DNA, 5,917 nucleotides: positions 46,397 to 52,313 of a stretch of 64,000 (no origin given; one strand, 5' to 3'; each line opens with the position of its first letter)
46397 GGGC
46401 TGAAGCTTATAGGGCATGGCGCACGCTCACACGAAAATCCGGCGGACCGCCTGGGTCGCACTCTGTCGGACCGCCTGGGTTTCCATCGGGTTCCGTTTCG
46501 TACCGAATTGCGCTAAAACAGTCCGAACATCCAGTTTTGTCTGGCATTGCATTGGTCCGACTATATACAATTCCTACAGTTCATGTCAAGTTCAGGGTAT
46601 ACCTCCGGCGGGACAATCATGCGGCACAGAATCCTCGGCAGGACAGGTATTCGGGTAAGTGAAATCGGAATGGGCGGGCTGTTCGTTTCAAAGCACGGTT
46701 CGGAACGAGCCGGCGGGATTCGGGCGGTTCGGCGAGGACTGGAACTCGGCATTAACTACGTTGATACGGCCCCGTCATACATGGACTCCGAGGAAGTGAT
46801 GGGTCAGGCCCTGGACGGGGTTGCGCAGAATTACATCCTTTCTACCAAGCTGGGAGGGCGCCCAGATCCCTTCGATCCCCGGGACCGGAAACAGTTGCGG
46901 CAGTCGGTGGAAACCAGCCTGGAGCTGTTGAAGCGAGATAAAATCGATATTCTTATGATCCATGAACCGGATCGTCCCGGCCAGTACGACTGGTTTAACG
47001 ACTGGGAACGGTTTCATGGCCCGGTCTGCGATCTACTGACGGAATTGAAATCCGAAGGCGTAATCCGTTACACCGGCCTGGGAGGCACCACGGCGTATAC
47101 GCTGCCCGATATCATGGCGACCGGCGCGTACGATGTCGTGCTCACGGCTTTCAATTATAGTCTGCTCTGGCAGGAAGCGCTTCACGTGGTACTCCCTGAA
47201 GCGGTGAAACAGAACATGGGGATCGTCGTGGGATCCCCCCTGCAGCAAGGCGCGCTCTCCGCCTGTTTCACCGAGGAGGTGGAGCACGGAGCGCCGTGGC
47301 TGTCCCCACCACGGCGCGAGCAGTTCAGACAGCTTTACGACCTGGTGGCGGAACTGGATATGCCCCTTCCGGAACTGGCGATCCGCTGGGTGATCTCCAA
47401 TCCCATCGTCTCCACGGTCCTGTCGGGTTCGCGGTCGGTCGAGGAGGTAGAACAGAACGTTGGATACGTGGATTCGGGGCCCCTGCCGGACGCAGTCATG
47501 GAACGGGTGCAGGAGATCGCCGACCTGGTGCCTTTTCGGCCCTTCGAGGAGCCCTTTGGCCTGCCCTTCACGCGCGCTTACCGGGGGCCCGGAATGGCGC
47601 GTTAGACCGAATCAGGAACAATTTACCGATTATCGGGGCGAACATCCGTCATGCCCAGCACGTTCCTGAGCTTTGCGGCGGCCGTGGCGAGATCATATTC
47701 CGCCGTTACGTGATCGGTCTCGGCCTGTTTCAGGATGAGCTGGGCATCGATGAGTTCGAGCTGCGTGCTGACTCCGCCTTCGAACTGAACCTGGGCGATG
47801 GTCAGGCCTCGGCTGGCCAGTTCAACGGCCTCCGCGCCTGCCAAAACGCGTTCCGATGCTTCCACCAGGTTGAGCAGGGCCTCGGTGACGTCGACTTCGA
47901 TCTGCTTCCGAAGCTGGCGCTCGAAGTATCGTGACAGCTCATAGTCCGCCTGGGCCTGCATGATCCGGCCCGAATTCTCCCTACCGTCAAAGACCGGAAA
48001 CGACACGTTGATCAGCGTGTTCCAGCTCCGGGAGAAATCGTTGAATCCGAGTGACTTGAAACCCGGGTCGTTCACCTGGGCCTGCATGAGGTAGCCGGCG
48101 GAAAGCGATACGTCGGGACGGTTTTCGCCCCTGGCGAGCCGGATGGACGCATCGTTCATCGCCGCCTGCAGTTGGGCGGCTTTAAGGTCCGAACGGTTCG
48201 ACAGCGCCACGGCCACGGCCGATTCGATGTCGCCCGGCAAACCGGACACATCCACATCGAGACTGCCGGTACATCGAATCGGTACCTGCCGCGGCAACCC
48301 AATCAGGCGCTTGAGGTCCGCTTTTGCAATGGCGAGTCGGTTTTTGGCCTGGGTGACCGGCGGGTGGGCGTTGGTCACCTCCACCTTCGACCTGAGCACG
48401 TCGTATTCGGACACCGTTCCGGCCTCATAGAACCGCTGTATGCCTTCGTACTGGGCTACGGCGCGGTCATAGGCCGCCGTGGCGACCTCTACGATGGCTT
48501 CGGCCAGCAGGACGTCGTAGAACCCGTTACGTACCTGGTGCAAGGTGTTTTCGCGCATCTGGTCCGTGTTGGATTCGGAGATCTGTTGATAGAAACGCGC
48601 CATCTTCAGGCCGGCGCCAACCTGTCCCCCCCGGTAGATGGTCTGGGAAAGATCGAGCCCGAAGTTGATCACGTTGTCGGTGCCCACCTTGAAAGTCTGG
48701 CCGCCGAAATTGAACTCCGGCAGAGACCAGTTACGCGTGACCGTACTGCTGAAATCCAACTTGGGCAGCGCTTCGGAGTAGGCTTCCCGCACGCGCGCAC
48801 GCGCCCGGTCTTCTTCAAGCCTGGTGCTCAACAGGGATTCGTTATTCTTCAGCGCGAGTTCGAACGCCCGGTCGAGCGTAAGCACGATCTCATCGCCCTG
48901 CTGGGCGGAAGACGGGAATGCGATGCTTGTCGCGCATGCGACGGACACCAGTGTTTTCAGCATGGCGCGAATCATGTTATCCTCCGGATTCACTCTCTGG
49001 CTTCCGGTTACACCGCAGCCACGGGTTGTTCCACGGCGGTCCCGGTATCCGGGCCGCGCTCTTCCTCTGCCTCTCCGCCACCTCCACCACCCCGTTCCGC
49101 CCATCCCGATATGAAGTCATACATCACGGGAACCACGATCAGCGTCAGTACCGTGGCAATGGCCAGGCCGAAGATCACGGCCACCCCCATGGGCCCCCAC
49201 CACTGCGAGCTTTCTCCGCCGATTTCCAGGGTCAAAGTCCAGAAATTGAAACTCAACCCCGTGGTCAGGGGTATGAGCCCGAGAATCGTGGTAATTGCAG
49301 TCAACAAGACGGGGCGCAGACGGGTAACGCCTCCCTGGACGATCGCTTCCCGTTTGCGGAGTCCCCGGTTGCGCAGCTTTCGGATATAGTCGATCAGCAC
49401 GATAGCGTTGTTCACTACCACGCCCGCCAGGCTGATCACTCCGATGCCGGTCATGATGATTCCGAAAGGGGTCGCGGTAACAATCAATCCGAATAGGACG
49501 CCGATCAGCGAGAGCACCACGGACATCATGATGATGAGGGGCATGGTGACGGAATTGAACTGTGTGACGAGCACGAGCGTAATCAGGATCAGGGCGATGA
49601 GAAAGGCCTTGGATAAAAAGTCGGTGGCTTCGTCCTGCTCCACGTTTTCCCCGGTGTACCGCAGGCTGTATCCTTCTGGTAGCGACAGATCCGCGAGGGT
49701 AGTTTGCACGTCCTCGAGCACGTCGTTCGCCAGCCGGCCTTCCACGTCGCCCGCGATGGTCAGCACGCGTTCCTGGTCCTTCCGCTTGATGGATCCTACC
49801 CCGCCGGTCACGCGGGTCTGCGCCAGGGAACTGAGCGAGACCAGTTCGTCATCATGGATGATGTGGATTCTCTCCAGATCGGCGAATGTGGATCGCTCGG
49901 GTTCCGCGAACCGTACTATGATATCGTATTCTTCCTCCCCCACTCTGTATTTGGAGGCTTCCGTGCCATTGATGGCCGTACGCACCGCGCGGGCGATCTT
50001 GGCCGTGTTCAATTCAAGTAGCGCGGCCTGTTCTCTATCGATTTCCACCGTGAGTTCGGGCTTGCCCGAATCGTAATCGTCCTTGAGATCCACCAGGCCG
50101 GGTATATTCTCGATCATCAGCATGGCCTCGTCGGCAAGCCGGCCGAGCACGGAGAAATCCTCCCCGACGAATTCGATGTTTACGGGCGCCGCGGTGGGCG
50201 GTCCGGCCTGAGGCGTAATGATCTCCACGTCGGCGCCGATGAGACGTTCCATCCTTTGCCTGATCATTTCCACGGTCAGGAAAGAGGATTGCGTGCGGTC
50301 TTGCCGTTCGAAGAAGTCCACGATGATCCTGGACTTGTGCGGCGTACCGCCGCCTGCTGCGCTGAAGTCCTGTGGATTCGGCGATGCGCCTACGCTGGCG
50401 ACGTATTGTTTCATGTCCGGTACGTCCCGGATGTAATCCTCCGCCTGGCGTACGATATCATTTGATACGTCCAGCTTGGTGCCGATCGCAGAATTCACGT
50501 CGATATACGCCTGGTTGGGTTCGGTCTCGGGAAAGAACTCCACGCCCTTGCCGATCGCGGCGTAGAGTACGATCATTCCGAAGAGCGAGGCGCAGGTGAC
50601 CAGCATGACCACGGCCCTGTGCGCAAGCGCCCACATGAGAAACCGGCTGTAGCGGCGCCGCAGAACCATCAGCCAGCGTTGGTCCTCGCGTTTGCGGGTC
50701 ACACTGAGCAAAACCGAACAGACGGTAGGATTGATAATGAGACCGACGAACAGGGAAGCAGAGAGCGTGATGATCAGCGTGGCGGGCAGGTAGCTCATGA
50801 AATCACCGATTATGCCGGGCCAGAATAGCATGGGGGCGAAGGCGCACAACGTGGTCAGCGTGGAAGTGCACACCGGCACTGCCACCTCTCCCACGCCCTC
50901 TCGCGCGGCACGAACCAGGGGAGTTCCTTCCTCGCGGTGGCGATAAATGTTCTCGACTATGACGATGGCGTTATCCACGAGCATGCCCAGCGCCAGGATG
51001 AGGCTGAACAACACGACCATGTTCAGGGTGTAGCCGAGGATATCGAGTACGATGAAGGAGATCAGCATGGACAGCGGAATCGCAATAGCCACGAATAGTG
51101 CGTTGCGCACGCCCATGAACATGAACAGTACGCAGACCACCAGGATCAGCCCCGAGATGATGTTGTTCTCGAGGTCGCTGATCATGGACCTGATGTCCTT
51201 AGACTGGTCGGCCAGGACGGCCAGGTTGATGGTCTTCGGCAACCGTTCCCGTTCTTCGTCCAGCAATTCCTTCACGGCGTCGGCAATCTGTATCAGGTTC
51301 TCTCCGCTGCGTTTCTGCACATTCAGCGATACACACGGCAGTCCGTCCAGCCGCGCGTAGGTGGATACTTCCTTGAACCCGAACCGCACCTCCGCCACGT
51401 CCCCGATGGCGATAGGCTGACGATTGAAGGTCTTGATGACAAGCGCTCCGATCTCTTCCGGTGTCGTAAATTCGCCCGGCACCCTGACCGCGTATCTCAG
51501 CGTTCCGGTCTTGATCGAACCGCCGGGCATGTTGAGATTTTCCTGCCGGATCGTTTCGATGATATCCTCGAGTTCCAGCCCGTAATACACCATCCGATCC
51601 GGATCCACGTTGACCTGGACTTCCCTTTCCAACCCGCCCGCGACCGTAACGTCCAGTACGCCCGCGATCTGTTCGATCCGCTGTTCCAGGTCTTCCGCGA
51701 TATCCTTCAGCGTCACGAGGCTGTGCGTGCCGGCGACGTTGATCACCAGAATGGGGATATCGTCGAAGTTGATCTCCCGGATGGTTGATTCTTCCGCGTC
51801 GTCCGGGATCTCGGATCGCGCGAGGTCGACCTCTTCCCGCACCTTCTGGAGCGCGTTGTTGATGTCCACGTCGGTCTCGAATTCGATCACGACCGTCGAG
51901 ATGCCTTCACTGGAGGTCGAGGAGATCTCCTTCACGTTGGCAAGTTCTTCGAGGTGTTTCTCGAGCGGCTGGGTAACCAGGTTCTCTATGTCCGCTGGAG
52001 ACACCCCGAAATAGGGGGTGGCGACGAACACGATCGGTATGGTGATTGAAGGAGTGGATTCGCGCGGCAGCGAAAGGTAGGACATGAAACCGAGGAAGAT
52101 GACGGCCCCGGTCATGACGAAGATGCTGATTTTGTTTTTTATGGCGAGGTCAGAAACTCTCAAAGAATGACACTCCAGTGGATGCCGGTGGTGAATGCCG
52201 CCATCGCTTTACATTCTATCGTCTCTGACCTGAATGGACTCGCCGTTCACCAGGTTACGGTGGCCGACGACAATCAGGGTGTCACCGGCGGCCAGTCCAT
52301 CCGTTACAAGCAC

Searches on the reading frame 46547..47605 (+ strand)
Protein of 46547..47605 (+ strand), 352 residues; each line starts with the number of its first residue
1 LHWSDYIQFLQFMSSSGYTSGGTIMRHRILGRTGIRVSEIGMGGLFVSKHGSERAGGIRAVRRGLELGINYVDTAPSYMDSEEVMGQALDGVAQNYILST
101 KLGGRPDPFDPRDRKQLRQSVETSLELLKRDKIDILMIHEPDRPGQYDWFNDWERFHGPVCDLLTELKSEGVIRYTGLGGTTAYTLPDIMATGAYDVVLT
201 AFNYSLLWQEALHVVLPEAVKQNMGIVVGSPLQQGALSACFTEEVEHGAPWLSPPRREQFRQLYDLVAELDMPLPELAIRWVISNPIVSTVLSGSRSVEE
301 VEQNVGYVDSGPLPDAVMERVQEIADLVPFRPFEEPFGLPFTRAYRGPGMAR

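Call 55: search_protein_families(library=pfam, proteins=[window:46547-47605:+], max_evalue=0.00001)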
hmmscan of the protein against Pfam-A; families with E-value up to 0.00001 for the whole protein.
window:46547-47605:+ (352 aa): 1 family
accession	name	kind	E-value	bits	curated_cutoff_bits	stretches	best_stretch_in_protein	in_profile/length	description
PF00248.27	Aldo_ket_red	-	3.5e-44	151.5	24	1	41-325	3-290/291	Aldo/keto reductase family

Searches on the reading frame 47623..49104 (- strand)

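Call 55: search_protein_families(library=pfam, proteins=[window:47623-49104:-], max_evalue=0.00001)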
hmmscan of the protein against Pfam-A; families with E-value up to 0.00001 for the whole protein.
window:47623-49104:- (493 aa): 1 family
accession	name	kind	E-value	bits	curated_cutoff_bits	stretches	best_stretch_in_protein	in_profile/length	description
PF02321.23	OEP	-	8.4e-64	215.3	22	2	294-484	2-187/187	Outer membrane efflux protein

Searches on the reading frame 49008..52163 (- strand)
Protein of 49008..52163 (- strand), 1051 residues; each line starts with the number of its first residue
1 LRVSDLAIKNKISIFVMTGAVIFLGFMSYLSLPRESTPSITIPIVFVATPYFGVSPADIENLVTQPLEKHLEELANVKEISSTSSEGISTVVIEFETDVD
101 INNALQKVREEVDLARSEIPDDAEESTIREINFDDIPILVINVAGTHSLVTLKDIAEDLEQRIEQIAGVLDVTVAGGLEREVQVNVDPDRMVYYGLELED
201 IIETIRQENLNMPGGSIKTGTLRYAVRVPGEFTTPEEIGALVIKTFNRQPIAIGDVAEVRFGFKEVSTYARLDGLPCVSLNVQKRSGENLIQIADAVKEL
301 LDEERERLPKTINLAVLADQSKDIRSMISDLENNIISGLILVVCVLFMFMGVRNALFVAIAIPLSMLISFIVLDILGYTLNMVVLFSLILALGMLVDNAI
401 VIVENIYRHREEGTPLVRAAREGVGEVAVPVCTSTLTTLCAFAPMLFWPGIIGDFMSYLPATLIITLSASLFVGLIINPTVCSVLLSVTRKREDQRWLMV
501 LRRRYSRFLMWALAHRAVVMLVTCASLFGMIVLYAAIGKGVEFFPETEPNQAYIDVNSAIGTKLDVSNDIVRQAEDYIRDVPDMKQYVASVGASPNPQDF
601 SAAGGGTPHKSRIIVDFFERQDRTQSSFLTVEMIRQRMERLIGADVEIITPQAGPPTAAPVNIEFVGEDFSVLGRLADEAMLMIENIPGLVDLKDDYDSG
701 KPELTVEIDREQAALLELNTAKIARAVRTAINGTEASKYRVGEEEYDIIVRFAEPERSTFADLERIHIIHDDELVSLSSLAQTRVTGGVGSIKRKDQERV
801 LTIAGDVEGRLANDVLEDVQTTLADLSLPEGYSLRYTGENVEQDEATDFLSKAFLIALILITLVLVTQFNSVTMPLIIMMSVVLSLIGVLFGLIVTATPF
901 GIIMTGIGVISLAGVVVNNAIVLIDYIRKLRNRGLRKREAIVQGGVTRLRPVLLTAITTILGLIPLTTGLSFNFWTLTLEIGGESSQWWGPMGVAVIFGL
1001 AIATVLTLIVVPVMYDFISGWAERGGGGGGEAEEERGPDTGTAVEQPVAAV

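Call 55: search_protein_families(library=pfam, proteins=[window:49008-52163:-], max_evalue=0.00001)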
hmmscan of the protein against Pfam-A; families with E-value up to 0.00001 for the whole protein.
window:49008-52163:- (1051 aa): 2 families
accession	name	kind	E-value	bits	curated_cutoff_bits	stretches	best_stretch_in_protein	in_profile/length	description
PF00873.25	ACR_tran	-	1.3e-221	738.7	28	1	4-1018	2-1020/1021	AcrB/AcrD/AcrF family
PF03176.21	MMPL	-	6.7e-13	48.7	20.5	2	784-967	75-266/333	MMPL family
